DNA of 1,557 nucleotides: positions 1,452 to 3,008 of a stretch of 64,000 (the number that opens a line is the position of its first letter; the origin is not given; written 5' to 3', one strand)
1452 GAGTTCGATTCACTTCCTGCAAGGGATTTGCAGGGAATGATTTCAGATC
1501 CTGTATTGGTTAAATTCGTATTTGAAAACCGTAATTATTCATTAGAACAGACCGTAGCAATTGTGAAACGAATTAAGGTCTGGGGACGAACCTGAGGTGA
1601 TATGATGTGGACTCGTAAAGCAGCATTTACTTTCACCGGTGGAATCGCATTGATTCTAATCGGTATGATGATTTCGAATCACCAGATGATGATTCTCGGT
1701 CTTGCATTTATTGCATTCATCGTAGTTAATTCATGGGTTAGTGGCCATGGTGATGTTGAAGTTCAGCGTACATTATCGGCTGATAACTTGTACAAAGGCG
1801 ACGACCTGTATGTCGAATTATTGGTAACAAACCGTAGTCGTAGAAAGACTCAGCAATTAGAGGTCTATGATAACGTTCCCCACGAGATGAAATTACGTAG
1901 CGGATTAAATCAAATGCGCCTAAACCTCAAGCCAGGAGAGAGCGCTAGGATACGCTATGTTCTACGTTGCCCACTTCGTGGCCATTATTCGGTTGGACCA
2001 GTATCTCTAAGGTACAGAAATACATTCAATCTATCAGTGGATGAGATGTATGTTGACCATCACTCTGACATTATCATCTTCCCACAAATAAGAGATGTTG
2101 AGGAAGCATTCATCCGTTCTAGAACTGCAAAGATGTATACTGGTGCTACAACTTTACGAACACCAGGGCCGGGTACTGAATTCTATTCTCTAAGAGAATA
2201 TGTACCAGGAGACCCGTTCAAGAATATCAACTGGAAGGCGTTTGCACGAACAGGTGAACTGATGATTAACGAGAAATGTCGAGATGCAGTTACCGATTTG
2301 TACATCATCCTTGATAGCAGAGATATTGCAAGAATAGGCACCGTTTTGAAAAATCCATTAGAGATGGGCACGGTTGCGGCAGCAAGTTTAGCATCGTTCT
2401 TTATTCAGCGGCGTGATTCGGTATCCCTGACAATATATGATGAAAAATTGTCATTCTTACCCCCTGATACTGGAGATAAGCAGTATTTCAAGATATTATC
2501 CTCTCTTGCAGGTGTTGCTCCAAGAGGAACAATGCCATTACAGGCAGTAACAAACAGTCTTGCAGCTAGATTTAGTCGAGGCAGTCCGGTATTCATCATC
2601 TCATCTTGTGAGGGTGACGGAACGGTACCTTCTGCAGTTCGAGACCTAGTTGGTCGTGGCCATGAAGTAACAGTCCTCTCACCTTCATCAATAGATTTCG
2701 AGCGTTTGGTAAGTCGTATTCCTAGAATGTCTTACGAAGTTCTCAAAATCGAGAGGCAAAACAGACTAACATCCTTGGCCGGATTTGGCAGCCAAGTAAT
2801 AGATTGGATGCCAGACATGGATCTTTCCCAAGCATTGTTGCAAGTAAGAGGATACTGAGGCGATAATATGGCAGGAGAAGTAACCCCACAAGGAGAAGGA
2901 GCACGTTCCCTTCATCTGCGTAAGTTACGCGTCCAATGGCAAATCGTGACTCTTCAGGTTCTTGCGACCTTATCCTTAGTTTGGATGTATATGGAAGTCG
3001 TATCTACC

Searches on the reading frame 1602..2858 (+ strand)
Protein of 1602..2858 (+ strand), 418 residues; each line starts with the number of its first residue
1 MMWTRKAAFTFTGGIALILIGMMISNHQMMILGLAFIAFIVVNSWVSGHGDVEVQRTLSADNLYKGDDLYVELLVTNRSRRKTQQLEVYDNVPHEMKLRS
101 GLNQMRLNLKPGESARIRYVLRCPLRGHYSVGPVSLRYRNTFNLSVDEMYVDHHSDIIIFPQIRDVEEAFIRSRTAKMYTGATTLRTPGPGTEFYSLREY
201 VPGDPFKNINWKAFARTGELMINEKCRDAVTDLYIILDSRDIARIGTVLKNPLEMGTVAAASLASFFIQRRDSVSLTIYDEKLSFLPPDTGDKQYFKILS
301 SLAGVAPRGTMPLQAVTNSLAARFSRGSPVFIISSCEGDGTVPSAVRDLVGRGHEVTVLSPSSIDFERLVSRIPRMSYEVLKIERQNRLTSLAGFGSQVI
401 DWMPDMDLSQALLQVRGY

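Call 76: search_protein_families(library=pfam, proteins=[window:1602-2858:+], max_evalue=0.00001)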
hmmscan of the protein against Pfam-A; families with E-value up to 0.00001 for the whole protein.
window:1602-2858:+ (418 aa): 1 family
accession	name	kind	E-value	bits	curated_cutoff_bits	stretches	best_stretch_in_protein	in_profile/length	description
PF01882.25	DUF58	-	4.1e-18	65.8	23.4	1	197-347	2-155/216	Protein of unknown function DUF58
